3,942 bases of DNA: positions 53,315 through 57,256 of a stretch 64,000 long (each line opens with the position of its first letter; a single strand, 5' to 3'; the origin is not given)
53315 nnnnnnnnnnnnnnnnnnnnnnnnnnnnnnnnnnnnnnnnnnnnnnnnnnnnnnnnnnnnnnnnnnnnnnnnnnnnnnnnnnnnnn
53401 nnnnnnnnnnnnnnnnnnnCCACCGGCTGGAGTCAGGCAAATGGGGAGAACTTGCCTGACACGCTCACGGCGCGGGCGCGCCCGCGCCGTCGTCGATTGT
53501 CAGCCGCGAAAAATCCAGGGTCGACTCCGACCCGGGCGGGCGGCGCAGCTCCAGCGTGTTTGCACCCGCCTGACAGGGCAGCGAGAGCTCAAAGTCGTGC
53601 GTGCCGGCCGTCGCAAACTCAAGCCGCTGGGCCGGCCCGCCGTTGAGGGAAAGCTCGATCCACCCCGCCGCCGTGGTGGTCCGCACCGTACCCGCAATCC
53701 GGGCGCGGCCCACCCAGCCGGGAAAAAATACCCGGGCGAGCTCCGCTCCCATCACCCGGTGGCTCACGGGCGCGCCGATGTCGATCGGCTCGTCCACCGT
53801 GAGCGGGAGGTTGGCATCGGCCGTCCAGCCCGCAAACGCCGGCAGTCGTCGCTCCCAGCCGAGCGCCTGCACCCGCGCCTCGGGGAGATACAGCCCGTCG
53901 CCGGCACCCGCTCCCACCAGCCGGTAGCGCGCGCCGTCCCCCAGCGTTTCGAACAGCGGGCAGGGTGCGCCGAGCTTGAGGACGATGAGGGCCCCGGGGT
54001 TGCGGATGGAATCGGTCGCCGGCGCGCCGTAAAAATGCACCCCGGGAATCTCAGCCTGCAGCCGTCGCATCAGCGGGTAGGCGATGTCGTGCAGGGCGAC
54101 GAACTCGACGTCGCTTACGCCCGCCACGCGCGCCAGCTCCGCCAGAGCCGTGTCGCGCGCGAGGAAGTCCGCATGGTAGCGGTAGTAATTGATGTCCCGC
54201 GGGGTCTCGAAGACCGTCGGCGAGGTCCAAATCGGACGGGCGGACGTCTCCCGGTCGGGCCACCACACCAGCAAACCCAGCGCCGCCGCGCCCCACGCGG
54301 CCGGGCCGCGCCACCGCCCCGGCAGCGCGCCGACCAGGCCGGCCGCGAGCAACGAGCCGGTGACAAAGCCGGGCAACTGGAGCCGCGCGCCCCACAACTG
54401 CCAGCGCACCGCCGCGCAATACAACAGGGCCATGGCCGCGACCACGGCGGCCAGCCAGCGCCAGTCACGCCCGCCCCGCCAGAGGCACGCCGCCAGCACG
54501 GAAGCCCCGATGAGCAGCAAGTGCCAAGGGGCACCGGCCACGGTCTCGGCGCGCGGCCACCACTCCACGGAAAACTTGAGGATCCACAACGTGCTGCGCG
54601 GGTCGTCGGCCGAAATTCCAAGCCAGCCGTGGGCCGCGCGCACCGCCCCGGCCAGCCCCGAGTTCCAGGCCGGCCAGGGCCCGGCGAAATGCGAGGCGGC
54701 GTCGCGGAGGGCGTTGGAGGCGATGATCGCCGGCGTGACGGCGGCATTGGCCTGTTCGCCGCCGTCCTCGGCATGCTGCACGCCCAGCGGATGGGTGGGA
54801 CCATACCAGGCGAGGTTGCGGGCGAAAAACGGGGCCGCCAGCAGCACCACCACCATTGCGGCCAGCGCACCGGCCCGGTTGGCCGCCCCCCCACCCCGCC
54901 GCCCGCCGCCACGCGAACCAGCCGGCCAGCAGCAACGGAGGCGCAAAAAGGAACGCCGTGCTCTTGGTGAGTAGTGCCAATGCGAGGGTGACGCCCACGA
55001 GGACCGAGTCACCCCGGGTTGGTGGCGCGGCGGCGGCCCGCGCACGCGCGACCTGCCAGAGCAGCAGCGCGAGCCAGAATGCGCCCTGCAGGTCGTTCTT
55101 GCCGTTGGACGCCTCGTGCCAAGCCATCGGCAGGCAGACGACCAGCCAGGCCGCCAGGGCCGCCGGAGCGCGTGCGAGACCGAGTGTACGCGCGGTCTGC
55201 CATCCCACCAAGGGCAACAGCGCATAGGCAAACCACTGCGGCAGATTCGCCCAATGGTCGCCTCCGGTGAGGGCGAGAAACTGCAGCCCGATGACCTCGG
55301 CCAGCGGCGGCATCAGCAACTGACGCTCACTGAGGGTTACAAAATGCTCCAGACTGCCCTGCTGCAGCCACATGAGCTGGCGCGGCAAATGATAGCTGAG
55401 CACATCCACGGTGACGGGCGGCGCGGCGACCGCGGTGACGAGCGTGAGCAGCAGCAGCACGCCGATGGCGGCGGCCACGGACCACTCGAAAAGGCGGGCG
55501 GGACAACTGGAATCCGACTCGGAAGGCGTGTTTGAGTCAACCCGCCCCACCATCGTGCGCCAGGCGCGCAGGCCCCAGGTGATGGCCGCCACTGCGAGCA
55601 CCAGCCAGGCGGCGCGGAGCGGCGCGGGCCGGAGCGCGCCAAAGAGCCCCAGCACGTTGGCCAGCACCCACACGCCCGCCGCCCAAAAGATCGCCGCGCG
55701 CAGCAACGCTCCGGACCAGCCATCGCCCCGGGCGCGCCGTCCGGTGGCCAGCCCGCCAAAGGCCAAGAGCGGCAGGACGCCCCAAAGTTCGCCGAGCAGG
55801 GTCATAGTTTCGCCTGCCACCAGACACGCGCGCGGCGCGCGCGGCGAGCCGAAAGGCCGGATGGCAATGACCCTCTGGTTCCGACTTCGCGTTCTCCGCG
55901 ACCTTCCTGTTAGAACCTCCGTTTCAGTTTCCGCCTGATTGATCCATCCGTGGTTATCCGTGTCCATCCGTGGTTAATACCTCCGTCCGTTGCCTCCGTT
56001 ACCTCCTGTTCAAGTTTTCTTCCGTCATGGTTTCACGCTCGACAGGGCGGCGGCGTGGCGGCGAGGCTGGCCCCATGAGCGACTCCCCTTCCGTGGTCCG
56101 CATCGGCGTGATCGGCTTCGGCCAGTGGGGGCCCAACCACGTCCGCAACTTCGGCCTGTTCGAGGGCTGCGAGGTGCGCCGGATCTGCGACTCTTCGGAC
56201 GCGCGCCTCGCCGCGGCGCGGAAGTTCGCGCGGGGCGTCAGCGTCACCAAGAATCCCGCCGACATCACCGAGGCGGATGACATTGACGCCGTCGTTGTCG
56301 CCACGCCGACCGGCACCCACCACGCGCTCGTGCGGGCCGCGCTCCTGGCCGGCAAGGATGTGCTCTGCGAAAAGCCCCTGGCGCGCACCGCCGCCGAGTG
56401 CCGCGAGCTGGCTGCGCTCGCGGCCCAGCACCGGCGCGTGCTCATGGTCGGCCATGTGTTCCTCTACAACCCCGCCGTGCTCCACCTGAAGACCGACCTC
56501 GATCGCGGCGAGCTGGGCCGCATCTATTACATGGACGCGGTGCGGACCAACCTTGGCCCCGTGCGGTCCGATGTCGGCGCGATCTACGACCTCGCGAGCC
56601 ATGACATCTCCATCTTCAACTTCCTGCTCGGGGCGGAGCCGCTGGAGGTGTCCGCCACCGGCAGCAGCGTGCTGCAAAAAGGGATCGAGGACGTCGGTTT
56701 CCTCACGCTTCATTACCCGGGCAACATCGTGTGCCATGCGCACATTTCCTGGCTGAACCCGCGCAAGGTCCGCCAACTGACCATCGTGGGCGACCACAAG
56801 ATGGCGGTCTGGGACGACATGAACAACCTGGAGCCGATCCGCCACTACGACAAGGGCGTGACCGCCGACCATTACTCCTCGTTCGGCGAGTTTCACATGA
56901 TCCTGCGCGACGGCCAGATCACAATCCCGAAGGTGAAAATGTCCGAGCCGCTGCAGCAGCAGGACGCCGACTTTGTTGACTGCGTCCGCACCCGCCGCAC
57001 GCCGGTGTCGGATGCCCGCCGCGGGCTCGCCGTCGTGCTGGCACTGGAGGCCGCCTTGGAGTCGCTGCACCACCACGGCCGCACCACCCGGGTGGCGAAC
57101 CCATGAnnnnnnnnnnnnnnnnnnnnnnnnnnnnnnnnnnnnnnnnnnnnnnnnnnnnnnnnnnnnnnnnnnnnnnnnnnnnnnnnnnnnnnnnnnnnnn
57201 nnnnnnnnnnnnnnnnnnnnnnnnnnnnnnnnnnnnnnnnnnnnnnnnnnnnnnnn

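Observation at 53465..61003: Non-canonical Arn-like locus: GT-C transferase divergent from an oxidoreductase / GT2 / acyltransferase-ACP / KAS III / aminotransferase operon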

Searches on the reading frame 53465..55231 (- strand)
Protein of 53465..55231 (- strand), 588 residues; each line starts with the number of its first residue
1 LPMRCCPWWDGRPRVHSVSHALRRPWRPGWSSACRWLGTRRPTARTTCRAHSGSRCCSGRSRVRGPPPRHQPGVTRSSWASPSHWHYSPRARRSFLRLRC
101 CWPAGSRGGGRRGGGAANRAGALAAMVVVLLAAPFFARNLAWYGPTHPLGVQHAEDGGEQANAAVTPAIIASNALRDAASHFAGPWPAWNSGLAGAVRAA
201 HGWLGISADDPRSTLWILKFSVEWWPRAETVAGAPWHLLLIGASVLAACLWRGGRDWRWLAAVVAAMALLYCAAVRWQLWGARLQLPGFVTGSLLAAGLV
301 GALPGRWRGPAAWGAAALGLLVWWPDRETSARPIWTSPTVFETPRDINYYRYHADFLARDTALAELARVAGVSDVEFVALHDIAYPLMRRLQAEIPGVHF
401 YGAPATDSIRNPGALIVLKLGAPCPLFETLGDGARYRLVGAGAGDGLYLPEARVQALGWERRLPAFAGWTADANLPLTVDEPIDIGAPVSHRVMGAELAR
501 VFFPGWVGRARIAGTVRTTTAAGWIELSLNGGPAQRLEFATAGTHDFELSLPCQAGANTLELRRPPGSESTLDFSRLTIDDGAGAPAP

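Call 3: search_protein_families(library=pfam, proteins=[window:53465-55231:-], max_evalue=0.01)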
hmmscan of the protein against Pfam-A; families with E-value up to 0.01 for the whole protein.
window:53465-55231:- (588 aa): 0 families

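Call 4: search_protein_families(library=ncbifam, proteins=[window:53465-55231:-], max_evalue=0.01)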
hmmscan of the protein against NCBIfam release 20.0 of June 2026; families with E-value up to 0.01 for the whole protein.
window:53465-55231:- (588 aa): 0 families

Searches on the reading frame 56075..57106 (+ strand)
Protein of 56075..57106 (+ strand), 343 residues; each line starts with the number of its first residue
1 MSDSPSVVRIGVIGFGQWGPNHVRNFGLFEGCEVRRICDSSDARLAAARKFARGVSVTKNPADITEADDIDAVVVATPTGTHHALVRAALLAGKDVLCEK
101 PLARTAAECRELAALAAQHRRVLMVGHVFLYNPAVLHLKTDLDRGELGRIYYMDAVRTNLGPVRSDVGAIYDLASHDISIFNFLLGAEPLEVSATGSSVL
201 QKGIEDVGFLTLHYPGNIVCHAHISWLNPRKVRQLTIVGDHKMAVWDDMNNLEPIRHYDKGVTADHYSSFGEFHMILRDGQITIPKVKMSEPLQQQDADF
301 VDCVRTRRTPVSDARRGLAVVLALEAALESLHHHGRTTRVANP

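Call 3: search_protein_families(library=pfam, proteins=[window:56075-57106:+], max_evalue=0.01)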
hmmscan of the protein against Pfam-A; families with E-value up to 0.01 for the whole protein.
window:56075-57106:+ (343 aa): 4 families
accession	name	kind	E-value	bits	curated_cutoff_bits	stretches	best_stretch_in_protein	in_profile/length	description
PF01408.29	GFO_IDH_MocA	-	8.7e-28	97.9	24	1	8-127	1-120/120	Oxidoreductase family, NAD-binding Rossmann fold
PF22725.1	GFO_IDH_MocA_C3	-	2.5e-16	60.2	27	1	137-243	3-122/124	GFO/IDH/MocA C-terminal domain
PF02894.22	GFO_IDH_MocA_C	-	3e-12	47.2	22.9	1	141-332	3-211/218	Oxidoreductase family, C-terminal alpha/beta domain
PF03447.22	NAD_binding_3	-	0.0024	19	24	1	31-122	21-112/116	Homoserine dehydrogenase, NAD binding domain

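Call 4: search_protein_families(library=ncbifam, proteins=[window:56075-57106:+], max_evalue=0.01)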
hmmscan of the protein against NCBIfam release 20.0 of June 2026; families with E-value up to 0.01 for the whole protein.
window:56075-57106:+ (343 aa): 9 families
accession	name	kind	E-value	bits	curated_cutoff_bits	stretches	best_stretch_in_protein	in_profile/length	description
NF040723.1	UDP-GlcNAcDh_Arch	equivalog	6.2e-51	173.7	450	1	8-251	1-242/302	UDP-N-acetylglucosamine 3-dehydrogenase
TIGR04380.1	myo_inos_iolG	equivalog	1.3e-33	116.2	355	1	8-208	2-208/330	inositol 2-dehydrogenase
NF052679.1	InsChiInosDhIolG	equivalog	4.4e-21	75.3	540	1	8-188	3-188/343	bifunctional inositol 2-dehydrogenase/D-chiro-inositol 1-dehydrogenase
NF008607.0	PRK11579.1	subfamily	7.8e-20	71.1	330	1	7-155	4-150/346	oxidoreductase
NF041392.1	XylDh_Gfo6_Halo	equivalog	5e-19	68.3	350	1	6-333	15-344/350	D-xylose 1-dehydrogenase Gfo6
NF052479.1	LevoglcsnDh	equivalog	2.3e-16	59.5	650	1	39-153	43-157/386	levoglucosan dehydrogenase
NF058563.1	BT_2159_fam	equivalog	1.8e-12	47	650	1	8-151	1-144/350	disaccharide 3-dehydrogenase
NF058561.1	BT_2158_fam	equivalog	8.8e-11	41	750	1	67-155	94-182/487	glycoside 3-dehydrogenase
NF007574.0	PRK10206.1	equivalog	3.7e-10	39.4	352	1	53-186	49-188/345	oxidoreductase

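Call 44: search_solved_structures(query=window:56075-57103:+, max_evalue=1e-8)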
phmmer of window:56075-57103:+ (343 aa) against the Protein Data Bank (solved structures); distinct sequences matched with E-value up to 1e-8: 65 (the best 60 are shown).
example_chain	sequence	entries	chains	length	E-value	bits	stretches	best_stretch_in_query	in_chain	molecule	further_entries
3c1a_A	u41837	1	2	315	1.1e-28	103.7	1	6-249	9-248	Putative oxidoreductase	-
4hkt_A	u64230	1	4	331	2.4e-22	82.8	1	7-208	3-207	Inositol 2-dehydrogenase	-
7bvj_A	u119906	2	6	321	1.7e-21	80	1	8-334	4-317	Oxidoreductase, NAD-binding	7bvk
3ec7_A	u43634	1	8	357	3.3e-20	75.8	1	8-188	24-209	Putative Dehydrogenase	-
3ezy_A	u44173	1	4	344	1.9e-18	70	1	8-207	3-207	Dehydrogenase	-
6jw6_A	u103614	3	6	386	3.1e-18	69.3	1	7-194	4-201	Dehydrogenase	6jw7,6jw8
3cea_A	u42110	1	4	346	2e-17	66.7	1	8-209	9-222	Myo-inositol 2-dehydrogenase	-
4mie_A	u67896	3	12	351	3.1e-17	66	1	6-213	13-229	Inositol 2-dehydrogenase/D-chiro-inositol 3-dehydrogenase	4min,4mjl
4mio_A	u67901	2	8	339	5.4e-17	65.2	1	7-214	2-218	Inositol 2-dehydrogenase/D-chiro-inositol 3-dehydrogenase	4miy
6nor_A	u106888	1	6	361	1e-16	64.3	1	9-243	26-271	Putative NAD dependent dehydrogenase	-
6z3c_AAA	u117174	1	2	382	1e-15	61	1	7-204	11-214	Gfo/Idh/MocA family oxidoreductase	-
9m37_A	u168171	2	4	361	1.1e-15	60.9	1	8-223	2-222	P581a DgpA2 and isoorientin complex structure | Gfo/Idh/MocA family protein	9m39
6z3b_A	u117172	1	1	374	1.6e-15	60.4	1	8-204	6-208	Gfo/Idh/MocA family oxidoreductase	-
6z3b_B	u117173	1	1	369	1.8e-15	60.2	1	10-204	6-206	Gfo/Idh/MocA family oxidoreductase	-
3e82_A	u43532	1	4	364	5.5e-15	58.6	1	3-240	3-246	Putative oxidoreductase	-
3q2k_A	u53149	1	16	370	7e-13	51.7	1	7-241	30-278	oxidoreductase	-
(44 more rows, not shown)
